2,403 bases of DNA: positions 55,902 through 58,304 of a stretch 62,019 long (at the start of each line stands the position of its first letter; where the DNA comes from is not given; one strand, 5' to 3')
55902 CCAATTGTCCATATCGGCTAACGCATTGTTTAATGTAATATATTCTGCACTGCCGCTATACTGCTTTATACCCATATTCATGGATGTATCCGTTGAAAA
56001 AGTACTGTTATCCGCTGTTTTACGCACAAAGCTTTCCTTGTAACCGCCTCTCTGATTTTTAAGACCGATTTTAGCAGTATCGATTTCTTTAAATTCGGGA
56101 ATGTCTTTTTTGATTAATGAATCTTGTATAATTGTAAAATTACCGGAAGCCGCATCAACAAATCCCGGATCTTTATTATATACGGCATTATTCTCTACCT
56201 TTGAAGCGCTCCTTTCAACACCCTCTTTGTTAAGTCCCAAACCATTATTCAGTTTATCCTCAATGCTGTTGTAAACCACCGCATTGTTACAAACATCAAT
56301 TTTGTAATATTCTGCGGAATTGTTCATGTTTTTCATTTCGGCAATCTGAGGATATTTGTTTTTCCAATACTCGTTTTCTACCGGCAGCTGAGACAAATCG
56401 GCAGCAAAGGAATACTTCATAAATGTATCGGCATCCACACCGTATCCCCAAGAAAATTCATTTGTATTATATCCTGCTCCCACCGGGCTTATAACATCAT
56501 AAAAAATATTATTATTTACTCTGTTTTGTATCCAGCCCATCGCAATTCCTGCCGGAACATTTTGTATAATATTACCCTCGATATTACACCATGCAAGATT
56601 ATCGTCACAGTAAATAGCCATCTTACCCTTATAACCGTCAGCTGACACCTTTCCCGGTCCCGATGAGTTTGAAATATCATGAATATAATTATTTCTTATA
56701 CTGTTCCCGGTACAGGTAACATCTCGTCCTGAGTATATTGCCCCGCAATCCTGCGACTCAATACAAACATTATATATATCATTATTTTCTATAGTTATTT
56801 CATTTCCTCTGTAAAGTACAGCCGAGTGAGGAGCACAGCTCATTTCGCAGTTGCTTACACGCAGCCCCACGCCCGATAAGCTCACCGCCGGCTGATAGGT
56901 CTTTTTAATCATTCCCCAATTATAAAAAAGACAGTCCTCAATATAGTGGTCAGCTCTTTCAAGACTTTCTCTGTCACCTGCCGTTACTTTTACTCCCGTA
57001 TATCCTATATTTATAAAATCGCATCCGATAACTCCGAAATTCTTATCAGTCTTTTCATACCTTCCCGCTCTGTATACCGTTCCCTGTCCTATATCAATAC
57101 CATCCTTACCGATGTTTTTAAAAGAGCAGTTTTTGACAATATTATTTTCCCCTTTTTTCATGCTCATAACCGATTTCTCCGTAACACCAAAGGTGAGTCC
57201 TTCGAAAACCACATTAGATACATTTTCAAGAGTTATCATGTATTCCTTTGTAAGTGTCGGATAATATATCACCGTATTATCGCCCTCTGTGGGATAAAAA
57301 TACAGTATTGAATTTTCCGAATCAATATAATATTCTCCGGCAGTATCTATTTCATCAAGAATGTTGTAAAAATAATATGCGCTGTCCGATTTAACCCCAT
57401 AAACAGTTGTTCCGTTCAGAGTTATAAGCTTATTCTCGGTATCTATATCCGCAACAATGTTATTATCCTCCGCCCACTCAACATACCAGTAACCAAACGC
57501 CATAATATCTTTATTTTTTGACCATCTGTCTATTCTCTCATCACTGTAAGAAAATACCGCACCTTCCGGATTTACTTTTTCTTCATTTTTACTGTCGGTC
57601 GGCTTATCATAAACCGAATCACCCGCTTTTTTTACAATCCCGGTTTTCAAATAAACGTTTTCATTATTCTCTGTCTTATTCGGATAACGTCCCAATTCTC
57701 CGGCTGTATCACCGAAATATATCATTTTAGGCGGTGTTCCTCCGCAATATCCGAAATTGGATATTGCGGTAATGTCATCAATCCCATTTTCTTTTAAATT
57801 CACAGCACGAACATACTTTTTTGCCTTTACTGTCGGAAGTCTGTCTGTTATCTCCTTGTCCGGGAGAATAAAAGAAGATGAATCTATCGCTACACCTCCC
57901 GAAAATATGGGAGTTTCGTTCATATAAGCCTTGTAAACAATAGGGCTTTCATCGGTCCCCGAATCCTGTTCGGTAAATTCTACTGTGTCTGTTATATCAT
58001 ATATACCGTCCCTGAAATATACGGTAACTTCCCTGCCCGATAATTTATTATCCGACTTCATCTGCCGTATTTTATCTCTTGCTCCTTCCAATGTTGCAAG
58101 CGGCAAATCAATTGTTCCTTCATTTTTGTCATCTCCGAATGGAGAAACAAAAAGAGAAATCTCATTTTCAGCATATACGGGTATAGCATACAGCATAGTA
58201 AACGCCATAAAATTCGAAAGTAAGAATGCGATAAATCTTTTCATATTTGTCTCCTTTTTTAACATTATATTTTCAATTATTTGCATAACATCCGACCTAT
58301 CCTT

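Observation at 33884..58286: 24-kb operon of eight secreted giant proteins (three parallel beta-helix enzymes interleaved with SLH anchors) behind an LplABC-type importer: an uncharacterised Gram-positive surface glycan-processing apparatus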

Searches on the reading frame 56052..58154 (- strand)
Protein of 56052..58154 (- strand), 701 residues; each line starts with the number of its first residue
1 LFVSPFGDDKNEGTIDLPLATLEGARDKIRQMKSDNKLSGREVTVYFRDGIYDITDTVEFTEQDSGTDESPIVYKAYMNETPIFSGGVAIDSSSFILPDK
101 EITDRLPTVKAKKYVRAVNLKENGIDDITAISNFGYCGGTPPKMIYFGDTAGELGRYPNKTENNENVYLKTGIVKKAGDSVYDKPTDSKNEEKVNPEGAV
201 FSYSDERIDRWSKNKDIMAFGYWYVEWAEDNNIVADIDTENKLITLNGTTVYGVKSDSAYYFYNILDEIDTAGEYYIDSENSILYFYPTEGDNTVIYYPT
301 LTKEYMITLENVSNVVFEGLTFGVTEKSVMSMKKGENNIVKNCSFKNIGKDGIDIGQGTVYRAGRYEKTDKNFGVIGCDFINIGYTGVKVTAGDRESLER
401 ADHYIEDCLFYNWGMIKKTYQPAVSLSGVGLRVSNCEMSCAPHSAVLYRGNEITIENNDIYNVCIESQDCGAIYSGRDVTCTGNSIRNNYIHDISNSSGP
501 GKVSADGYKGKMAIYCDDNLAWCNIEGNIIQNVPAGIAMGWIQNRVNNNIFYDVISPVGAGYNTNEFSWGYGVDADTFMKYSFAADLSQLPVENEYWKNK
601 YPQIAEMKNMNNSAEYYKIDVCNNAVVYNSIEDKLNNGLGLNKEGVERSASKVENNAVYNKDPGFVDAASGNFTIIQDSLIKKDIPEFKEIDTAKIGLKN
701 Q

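Call 26: search_solved_structures(query=A1, max_evalue=1, show_alignments=3)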
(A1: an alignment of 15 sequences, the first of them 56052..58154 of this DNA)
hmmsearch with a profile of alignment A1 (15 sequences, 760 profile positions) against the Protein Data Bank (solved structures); distinct sequences matched with E-value up to 1: 17.
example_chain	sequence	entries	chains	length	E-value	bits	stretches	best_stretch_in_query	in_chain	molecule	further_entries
9rx2_A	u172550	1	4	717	2e-78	267.5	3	3-150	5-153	Parallel beta-helix repeat protein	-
5mqp_A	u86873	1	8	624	3.7e-35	124.4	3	27-124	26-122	Glycoside hydrolase BT_1002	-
3vst_A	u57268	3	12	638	7.5e-07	30.8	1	27-126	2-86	Xylosidase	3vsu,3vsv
5olq_A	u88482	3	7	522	2.1e-05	26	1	26-82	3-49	Rhamnogalacturonan lyase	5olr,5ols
5olp_A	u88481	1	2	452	0.00044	21.7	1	322-416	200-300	Pectate lyase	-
6kqs_A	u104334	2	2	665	0.00096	20.5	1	28-49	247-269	lacto-N-biosidase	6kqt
8yk3_A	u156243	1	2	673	0.0014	20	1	317-421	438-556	Alpha-galactosidase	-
8yk1_A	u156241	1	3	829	0.0062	17.9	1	317-421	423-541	Alpha-galactosidase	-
6qi5_S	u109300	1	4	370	0.02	16.2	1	343-388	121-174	Protein LH3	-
3jur_A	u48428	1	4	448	0.024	15.9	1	322-457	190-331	Exo-poly-alpha-D-galacturonosidase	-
4mxn_A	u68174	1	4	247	0.18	13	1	321-391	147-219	Uncharacterized protein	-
6qps_A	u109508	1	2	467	0.21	12.8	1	69-118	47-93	Polysaccharide Lyase Family 6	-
2kqr_A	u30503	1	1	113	0.33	12.1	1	26-52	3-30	Asparaginyl-tRNA synthetase, cytoplasmic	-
6tku_A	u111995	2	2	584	0.34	12.1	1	343-392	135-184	depolymerase KP32gp38 | Depolymerase 2, capsule K21-specific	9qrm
5g5n_A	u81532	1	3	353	0.39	11.9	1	355-405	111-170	LH3 HEXON-INTERLACING CAPSID PROTEIN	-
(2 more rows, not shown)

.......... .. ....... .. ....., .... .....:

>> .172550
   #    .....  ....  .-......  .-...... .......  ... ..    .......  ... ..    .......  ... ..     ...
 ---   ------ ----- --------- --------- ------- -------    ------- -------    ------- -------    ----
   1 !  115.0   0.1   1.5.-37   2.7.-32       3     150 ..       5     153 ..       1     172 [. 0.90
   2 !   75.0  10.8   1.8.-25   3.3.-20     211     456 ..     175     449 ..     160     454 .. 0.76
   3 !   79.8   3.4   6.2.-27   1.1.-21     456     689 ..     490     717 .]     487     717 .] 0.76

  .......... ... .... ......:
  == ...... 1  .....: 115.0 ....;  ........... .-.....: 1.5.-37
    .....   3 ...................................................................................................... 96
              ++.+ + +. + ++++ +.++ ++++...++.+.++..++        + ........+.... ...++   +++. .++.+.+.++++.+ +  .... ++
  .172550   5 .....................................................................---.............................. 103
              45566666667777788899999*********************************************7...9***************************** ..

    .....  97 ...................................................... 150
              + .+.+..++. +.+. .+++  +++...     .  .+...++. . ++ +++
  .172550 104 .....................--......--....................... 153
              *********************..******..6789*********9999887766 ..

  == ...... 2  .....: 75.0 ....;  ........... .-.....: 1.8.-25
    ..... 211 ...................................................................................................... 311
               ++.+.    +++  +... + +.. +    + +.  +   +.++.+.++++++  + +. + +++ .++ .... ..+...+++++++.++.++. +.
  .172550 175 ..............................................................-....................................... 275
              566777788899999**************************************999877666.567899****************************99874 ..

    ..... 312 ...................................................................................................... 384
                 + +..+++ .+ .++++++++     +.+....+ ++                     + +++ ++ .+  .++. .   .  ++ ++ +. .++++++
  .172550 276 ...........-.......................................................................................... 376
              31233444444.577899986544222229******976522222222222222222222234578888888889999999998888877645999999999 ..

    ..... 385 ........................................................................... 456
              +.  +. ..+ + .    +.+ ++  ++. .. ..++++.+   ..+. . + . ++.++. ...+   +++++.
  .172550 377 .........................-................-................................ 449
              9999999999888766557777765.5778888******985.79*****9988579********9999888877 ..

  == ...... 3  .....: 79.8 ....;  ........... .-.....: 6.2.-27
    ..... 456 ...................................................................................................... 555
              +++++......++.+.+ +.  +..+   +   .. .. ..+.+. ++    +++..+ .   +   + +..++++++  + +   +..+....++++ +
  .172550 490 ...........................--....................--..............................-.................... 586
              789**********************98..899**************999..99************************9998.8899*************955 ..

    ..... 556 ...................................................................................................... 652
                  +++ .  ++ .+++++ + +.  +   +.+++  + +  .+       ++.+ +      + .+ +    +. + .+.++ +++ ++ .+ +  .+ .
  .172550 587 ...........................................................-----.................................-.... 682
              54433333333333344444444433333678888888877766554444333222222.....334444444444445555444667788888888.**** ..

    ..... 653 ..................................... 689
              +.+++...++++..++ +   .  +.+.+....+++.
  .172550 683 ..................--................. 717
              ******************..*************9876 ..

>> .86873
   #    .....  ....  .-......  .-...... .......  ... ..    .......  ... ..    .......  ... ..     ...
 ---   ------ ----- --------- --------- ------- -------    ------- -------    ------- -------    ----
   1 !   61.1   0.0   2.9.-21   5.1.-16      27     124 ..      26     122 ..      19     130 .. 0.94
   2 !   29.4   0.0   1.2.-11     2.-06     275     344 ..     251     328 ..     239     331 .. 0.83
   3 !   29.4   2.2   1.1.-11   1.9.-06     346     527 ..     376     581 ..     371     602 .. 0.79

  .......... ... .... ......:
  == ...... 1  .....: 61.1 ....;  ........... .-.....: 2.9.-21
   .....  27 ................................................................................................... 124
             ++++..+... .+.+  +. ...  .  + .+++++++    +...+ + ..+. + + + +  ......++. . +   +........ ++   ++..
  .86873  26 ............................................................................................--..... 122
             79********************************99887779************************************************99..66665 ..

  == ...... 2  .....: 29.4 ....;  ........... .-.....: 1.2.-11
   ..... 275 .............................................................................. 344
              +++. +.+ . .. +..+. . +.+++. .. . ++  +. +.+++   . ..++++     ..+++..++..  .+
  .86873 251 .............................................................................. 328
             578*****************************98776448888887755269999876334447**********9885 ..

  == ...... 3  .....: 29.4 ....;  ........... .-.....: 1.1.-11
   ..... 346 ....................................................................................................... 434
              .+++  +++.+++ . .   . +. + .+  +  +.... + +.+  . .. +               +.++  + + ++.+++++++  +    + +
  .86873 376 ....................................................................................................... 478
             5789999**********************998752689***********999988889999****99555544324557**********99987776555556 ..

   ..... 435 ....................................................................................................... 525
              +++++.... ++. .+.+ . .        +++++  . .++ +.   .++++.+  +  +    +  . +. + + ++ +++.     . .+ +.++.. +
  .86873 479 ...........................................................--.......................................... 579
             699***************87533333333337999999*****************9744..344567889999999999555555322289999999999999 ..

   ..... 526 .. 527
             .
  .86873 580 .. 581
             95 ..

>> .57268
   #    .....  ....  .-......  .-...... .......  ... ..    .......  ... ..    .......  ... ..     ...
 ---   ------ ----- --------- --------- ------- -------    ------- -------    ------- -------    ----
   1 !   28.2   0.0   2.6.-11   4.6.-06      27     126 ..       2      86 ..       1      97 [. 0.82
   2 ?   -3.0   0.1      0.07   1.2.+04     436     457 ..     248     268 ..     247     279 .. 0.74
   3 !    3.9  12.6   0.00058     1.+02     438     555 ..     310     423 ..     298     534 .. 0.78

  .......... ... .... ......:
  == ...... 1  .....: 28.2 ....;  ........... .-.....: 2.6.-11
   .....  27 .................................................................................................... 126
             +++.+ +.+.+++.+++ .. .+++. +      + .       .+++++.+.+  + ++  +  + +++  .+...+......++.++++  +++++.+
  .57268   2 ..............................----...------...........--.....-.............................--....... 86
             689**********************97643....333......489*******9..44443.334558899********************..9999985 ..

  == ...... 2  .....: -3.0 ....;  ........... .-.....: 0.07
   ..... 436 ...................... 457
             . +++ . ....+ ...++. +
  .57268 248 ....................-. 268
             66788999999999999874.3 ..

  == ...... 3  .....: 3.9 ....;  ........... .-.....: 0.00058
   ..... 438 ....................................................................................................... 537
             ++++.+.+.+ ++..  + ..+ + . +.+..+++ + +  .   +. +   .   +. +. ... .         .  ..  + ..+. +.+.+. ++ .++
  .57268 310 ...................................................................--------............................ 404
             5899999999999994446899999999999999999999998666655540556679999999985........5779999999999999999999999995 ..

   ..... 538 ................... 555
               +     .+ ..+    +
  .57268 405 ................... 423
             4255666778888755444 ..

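Call 51: predict_structure(alignment_id=A1)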
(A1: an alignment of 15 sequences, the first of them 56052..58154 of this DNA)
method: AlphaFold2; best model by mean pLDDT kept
length: 701 residues; sequences in the alignment: 15
mean_pLDDT: 80.4   pTM: 0.86
mean pLDDT of the five models: 80.4, 80.0, 78.5, 77.9, 76.9
residues with pLDDT >= 90: 252; 70-90: 291; 50-70: 94; < 50: 64
segments of 3 or more residues with pLDDT < 50: 184-194, 358-365, 498-508, 561-573, 612-616, 636-649
pLDDT, mean of each block of 10 residues (from residue 1): 96 96 95 88 95 90 93 96 87 85 88 89 72 61 72 84 77 85 47 63 90 82 80 90 87 84 90 86 83 58 82 96 89 93 93 74 49 95 93 84 96 85 93 97 91 96 82 83 93 67 45 81 91 82 83 77 41 49 64 75 70 54 81 47 40 77 85 88 90 89 56
secondary structure, 60 per line:
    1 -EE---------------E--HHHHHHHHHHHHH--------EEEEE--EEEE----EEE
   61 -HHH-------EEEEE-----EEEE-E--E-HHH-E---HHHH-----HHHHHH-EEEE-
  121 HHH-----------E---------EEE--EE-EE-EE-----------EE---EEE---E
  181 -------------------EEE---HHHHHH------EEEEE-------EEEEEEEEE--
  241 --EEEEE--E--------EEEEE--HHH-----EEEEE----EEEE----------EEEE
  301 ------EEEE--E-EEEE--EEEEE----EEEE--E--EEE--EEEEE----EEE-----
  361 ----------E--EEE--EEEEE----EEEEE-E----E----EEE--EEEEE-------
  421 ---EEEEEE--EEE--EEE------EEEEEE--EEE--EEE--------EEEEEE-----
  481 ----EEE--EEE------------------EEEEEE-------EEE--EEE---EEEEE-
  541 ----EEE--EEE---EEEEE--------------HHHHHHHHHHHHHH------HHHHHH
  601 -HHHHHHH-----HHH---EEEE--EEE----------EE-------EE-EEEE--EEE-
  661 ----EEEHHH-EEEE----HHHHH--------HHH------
elements in order (helices of 4 or more, strands of 3 or more residues): H22-34 E43-47 E50-53 E58-60 E72-76 E82-85 H100-103 H109-114 E116-119 E145-147 E174-176 E200-202 H206-211 E218-222 E230-238 E243-247 E259-263 E274-278 E283-286 E297-300 E307-310 E315-318 E321-325 E330-333 E339-341 E344-348 E353-355 E374-376 E379-383 E388-392 E404-406 E409-413 E424-429 E432-434 E437-439 E446-451 E454-456 E459-461 E470-475 E485-487 E490-492 E511-516 E524-526 E529-531 E535-539 E545-547 E550-552 E556-560 H575-588 H595-600 H602-608 E620-623 E626-628 E651-654 E657-659 E665-667 E672-675 H680-684

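Call 55: fold_search(model_id=the predicted structure, library=pdb)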
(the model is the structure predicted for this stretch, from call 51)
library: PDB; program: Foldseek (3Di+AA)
matches with E <= 10: 571; with E <= 0.001: 39
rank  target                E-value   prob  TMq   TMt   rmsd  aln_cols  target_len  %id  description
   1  5mqp_A                8.1e-24  1.00  0.58  0.67   5.8       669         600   16  Glycoside hydrolase BT_1002 (released 2017-04-05)
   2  5mqp_E                1.4e-23  1.00  0.55  0.64   6.3       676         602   16  Glycoside hydrolase BT_1002 (released 2017-04-05)
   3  5mqp_C                3.4e-23  1.00  0.57  0.66   6.1       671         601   16  Glycoside hydrolase BT_1002 (released 2017-04-05)
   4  5mqp_B                5.2e-23  1.00  0.57  0.66   6.0       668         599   17  Glycoside hydrolase BT_1002 (released 2017-04-05)
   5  3vst_A                1.1e-09  1.00  0.41  0.45  10.8       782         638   10  The complex structure of XylC with Tris (released 2013-02-27)
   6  9beh_A                1.3e-08  1.00  0.28  0.33  13.7       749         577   10  Structure of GH110A in complex with galactose-6-sulfate (released 2025-08-27)
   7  7w1c_D                1.6e-07  1.00  0.21  0.23  19.7       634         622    8  Crystal structure of Klebsiella pneumoniae K1 capsule-specific polysaccharide lyase in a P1 crystal form (released 2022-05-18)
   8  9beu_A                1.9e-07  1.00  0.30  0.35  13.3       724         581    9  Structure of GH110B in complex with a lambda-carrageenan oligosaccharide (released 2025-08-27)
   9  7jwf_A                2.3e-07  1.00  0.29  0.34  13.4       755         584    8  Crystal structure of PdGH110B D344N in complex with alpha-(1,3)-galactobiose (released 2020-11-04)
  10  9beu_B                2.6e-07  1.00  0.30  0.35  13.1       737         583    9  Structure of GH110B in complex with a lambda-carrageenan oligosaccharide (released 2025-08-27)
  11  4ru4_B                3.4e-07  1.00  0.24  0.27  18.4       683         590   10  Crystal structure of the tailspike protein gp49 from Pseudomonas phage LKA1 (released 2015-11-18)
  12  9k4a_A                3.8e-07  1.00  0.31  0.32  17.4       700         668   10  Cryo-EM structure of depolymerase S2-4 from Klebsiella phage K64-1 (released 2026-03-25)
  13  9bev_A                4.6e-07  1.00  0.33  0.40  12.2       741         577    9  Structure of GH110A in complex with a lambda-carrageenan oligosaccharide (released 2025-08-27)
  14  8yk2_A                6.0e-07  1.00  0.26  0.28  16.4       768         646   10  Blood group B alpha-1,3-galactosidase AgaBb from Bifidobacterium bifidum, construct T7-tag_24-700 (released 2024-07-10)
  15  7jw4_A                6.9e-07  1.00  0.30  0.35  16.5       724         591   10  Crystal structure of PdGH110B in complex with D-galactose (released 2020-11-04)
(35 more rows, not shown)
